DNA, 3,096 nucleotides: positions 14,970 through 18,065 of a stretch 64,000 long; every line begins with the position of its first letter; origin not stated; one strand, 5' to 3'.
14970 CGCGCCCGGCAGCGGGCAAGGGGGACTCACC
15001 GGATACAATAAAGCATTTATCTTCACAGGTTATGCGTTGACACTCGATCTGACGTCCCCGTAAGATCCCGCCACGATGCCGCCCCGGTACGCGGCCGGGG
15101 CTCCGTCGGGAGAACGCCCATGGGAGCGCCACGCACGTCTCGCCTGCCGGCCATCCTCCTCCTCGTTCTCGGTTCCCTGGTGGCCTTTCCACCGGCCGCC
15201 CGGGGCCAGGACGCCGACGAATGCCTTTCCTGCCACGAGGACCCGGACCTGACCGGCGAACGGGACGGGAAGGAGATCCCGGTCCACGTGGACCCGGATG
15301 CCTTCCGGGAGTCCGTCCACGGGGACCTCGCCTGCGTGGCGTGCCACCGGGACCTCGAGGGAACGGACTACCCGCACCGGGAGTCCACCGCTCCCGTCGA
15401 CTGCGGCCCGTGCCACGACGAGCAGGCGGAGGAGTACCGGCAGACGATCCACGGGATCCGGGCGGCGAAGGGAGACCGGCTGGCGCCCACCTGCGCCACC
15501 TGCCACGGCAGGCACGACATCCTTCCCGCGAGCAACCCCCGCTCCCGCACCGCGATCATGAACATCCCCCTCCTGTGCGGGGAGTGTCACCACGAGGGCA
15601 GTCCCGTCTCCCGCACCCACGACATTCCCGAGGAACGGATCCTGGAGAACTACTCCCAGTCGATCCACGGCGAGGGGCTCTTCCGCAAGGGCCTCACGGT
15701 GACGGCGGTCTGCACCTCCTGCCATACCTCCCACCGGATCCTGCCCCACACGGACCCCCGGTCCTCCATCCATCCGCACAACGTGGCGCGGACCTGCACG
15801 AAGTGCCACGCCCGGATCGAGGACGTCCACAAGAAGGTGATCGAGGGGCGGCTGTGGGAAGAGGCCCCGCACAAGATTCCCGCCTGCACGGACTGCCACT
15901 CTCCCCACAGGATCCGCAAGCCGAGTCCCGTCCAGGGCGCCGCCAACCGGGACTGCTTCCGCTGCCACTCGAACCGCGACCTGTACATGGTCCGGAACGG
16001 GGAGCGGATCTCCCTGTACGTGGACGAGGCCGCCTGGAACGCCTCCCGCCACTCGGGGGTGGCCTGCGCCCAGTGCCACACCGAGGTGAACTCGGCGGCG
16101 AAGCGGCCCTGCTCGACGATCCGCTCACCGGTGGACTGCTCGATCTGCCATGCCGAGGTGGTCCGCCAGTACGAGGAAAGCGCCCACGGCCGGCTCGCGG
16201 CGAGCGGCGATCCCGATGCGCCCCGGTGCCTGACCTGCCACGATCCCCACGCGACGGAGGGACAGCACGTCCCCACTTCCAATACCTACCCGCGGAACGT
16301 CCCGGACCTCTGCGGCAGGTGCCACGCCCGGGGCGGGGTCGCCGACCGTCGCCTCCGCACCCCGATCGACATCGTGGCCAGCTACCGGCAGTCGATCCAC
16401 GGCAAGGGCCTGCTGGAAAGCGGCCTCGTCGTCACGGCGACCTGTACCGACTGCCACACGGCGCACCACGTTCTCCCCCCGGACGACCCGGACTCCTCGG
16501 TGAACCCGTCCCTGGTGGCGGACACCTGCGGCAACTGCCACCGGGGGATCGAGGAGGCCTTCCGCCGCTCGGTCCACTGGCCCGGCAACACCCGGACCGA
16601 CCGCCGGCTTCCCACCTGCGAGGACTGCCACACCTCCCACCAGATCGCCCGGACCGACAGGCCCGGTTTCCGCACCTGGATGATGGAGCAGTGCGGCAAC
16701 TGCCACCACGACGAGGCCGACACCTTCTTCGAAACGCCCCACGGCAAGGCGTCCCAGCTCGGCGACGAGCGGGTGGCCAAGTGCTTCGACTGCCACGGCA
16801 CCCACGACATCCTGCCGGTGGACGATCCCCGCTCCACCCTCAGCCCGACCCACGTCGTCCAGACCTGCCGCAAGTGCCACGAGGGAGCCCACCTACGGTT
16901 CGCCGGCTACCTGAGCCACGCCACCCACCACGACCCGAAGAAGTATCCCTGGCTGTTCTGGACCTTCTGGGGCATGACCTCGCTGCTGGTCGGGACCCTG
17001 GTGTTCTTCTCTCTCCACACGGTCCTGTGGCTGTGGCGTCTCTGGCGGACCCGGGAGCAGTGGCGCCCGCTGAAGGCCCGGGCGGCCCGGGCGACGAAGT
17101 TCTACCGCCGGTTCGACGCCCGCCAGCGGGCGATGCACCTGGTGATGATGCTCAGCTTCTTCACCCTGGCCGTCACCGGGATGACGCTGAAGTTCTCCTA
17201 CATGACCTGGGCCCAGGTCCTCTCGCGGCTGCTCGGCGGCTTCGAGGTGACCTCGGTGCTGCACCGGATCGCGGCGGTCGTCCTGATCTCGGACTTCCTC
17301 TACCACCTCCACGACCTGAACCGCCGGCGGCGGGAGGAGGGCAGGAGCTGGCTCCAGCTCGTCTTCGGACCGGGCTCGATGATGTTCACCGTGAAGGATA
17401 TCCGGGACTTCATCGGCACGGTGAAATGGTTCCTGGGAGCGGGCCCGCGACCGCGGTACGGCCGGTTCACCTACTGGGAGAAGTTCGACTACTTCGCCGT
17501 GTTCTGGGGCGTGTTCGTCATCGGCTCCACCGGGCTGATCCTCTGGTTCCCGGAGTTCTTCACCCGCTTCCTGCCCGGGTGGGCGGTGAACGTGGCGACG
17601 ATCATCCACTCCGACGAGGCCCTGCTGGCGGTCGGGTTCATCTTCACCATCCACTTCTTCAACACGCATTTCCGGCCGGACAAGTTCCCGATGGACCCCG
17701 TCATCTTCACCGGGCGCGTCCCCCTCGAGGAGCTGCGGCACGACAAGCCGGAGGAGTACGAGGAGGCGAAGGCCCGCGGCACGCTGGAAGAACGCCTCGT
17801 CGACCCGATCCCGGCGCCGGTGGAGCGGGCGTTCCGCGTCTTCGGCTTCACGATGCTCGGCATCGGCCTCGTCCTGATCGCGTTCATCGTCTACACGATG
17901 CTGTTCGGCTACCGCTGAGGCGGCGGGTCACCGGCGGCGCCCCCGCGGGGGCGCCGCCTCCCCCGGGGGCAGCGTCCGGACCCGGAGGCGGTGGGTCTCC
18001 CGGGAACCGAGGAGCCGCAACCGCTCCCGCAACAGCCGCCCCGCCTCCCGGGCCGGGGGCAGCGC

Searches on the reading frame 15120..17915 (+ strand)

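Call 69: search_protein_families(library=pfam, proteins=[window:15120-17915:+], max_evalue=0.001)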
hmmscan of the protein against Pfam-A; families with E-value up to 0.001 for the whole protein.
window:15120-17915:+ (932 aa): 4 families
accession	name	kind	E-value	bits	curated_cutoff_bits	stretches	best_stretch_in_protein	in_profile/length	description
PF14522.11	Cytochrome_C7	-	1.3e-21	76.7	24.8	2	217-284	7-67/67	Cytochrome c7 and related cytochrome c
PF14537.11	Cytochrom_c3_2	-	7e-20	71.7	25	1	499-588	8-79/79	Cytochrome c3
PF09699.15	Paired_CXXCH_1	-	1.9e-13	50.3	20.6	2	369-404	8-38/41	Doubled CXXCH motif (Paired_CXXCH_1)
PF01292.26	Ni_hydr_CYTB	-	1.9e-05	25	30.1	0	594-729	22-158/179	Prokaryotic cytochrome b561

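Call 98: search_protein_families(library=ncbifam, proteins=[window:15120-17915:+], max_evalue=0.01)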
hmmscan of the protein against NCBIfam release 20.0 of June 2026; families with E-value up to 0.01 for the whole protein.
window:15120-17915:+ (932 aa): 7 families
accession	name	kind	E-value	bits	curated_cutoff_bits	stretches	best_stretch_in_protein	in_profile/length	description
TIGR03508.1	decahem_SO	subfamily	9.9e-23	80.9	192.2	5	304-403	83-175/258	DmsE family decaheme c-type cytochrome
NF041028.1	decahem_GSU2203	exception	9.4e-14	51.3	325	1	304-404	114-209/317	GSU2203 family decaheme c-type cytochrome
TIGR01583.1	formate-DH-gamm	equivalog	2.4e-10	40.8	115.85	1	663-850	3-170/204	formate dehydrogenase subunit gamma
TIGR04257.1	nanowire_3heme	domain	4.9e-08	33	40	0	440-482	24-65/75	c(7)-type cytochrome triheme domain-containing protein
NF007558.0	PRK10179.1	equivalog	2.6e-06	27.3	339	0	780-848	106-172/217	formate dehydrogenase-N subunit gamma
NF007924.0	PRK10639.1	equivalog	0.00029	20.6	341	1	662-845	7-167/211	formate dehydrogenase cytochrome b556 subunit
TIGR01905.1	paired_CXXCH_1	subfamily_domain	0.00048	20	25.2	2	369-404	8-38/41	doubled CXXCH domain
